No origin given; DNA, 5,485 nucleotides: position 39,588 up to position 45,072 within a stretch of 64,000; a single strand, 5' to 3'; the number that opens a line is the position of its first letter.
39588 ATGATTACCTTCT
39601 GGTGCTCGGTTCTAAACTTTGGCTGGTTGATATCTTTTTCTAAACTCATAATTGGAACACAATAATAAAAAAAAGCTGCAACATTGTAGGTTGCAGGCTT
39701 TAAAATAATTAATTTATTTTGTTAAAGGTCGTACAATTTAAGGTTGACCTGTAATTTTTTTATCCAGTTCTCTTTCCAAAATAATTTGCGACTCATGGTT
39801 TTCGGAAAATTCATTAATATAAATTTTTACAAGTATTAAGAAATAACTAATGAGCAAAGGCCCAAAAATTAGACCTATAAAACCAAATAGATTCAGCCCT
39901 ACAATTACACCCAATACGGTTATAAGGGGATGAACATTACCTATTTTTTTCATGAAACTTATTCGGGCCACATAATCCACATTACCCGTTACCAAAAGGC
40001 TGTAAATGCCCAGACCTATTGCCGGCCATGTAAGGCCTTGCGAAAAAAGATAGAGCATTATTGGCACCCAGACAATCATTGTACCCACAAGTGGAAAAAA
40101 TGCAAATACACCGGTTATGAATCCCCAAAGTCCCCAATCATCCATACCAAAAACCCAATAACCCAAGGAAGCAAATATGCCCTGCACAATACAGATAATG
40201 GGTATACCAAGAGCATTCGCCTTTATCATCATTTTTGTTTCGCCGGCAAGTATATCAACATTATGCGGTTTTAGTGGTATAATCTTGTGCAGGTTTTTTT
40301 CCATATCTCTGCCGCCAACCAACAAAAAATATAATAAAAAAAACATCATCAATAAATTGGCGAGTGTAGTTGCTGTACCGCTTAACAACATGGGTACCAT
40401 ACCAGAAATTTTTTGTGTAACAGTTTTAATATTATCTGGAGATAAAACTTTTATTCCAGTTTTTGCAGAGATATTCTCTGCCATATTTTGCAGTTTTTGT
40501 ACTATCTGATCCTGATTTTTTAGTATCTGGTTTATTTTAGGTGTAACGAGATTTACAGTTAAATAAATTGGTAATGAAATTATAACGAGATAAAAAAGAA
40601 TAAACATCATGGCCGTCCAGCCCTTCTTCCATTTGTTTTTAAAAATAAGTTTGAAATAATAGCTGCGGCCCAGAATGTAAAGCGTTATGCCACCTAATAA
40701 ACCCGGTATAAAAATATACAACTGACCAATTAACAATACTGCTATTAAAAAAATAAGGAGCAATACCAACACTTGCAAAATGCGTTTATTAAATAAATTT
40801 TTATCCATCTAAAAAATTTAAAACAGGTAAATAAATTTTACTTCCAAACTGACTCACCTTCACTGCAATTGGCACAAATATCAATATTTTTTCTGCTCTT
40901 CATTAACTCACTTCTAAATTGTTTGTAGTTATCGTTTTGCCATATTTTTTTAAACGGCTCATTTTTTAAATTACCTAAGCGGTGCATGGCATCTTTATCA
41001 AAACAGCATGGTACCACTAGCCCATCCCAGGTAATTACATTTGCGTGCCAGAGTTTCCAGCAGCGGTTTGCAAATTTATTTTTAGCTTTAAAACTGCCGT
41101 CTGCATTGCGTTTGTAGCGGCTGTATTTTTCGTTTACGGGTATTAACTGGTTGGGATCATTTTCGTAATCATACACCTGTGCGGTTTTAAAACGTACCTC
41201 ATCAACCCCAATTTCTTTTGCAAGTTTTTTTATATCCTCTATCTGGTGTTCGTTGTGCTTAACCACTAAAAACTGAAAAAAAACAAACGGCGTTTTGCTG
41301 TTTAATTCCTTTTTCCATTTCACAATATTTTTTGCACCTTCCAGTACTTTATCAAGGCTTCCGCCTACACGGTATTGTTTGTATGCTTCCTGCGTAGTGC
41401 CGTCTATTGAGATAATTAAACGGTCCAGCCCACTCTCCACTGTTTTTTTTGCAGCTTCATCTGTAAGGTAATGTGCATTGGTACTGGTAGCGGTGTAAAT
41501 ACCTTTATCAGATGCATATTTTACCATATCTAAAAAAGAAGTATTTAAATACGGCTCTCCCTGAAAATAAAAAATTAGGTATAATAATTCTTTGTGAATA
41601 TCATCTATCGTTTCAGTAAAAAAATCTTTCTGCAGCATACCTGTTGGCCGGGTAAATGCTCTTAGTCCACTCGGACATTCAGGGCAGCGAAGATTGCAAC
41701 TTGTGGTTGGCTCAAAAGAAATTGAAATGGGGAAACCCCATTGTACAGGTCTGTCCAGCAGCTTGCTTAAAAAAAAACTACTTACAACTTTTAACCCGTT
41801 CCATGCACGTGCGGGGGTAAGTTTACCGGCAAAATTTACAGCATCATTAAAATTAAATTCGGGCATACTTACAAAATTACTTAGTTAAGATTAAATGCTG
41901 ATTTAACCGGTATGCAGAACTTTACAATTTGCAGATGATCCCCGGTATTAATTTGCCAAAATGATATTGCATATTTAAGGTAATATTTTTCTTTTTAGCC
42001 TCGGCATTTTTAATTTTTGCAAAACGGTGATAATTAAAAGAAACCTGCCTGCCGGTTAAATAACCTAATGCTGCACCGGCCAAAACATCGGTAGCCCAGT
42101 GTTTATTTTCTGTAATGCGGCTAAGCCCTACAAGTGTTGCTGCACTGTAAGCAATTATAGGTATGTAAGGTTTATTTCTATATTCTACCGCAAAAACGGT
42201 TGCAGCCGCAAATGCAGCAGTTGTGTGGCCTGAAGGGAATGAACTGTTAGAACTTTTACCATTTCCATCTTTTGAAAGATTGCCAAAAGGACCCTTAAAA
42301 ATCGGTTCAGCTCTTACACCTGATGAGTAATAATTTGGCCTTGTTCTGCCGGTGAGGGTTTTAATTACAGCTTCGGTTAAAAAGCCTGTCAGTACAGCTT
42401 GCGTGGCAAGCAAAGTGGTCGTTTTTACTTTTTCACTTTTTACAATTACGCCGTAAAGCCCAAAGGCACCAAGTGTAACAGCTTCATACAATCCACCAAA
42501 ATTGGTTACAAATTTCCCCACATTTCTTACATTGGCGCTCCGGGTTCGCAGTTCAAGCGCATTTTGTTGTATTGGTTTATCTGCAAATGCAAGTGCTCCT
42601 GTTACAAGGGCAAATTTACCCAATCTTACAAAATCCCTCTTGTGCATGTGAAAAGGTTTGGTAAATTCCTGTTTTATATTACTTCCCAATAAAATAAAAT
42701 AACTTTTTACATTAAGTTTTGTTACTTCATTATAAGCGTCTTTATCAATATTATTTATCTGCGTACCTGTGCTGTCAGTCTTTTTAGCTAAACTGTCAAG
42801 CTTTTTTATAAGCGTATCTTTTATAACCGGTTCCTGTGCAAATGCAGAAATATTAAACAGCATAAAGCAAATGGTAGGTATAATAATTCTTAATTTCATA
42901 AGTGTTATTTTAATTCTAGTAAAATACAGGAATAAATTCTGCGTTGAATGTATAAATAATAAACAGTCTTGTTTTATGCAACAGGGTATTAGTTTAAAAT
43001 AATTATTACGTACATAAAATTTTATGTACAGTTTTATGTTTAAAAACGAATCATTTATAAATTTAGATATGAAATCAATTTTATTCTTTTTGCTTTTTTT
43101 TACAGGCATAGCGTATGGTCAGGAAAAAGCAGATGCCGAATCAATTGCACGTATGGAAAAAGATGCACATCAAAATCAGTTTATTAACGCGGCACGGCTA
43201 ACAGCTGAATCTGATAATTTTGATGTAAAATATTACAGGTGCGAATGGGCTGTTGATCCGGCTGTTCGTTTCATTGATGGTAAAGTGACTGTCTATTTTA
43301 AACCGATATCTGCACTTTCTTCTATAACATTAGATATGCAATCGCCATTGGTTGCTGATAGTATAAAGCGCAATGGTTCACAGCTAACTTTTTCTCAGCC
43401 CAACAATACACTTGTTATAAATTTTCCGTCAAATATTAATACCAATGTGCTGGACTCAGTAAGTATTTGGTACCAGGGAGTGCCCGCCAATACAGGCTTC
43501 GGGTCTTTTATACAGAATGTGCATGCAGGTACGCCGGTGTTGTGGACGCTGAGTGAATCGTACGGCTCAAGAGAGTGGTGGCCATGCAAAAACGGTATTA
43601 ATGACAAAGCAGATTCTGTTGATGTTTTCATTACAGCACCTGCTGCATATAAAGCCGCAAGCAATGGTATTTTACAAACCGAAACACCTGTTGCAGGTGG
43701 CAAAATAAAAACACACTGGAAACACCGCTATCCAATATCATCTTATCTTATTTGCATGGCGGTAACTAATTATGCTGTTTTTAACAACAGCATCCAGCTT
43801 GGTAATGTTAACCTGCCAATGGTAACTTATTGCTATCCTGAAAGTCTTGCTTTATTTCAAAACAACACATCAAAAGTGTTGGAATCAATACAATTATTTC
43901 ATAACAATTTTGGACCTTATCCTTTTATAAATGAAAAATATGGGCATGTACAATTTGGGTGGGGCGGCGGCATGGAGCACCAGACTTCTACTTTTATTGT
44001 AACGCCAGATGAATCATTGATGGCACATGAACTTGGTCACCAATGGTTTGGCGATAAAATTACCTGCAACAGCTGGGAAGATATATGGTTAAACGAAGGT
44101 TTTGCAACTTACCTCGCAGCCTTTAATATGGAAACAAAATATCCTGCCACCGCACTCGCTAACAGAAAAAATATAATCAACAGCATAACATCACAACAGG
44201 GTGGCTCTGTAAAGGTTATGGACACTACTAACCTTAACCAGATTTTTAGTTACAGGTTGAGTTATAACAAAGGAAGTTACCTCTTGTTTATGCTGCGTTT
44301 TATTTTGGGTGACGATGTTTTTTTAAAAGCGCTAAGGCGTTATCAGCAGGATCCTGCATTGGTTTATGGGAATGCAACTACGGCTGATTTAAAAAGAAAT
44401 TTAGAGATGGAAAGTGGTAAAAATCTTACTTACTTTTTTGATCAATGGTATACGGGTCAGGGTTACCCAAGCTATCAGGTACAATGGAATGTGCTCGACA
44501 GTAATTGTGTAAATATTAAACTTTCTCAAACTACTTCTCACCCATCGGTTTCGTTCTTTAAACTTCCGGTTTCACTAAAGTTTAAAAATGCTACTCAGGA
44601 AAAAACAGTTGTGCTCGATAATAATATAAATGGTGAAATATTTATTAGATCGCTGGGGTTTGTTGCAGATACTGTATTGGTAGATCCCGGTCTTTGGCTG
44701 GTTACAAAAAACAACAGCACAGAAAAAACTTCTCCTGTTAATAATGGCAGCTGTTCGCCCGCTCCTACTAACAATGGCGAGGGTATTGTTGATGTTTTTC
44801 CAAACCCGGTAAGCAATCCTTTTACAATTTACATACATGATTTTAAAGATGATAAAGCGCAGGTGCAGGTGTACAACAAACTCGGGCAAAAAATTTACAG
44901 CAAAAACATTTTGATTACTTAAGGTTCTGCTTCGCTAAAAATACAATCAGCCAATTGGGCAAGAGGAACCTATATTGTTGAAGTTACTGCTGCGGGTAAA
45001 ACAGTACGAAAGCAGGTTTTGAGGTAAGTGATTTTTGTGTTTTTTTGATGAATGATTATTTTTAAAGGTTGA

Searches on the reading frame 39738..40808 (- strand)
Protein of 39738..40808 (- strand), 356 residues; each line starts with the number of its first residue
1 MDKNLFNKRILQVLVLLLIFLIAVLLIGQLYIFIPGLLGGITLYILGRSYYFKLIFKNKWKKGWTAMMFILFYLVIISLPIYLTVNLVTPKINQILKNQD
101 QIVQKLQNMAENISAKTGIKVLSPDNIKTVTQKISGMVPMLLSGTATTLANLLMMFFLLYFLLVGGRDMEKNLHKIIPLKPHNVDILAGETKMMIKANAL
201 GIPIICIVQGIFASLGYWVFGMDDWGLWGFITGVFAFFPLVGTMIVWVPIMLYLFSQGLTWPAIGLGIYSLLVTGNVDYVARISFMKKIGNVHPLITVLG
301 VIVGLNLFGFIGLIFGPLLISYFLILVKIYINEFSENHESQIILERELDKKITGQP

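Call 10: search_protein_families(library=pfam, proteins=[window:39738-40808:-])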
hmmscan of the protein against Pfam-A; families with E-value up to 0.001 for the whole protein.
window:39738-40808:- (356 aa): 2 families
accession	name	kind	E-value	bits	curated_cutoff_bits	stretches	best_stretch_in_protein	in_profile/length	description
PF01594.21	AI-2E_transport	-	8.3e-37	127.5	34.3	1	14-330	2-326/327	AI-2E family transporter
PF02326.20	YMF19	-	0.00076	20.7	22.6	0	64-117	14-57/84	Plant ATP synthase F0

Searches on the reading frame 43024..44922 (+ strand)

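Call 12: search_protein_families(library=pfam, proteins=[window:43024-44922:+])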
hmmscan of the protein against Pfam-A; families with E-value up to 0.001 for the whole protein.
window:43024-44922:+ (632 aa): 3 families
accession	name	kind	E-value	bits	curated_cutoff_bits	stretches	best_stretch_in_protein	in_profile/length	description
PF01433.26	Peptidase_M1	-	3.3e-32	112.3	27.7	1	330-475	68-218/218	Peptidase family M1 domain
PF17900.6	Peptidase_M1_N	-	7.6e-12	46.2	25.8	1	70-242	4-186/186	Peptidase M1 N-terminal domain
PF18962.6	Por_Secre_tail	-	0.00027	21.6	27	1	591-626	1-36/75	Secretion system C-terminal sorting domain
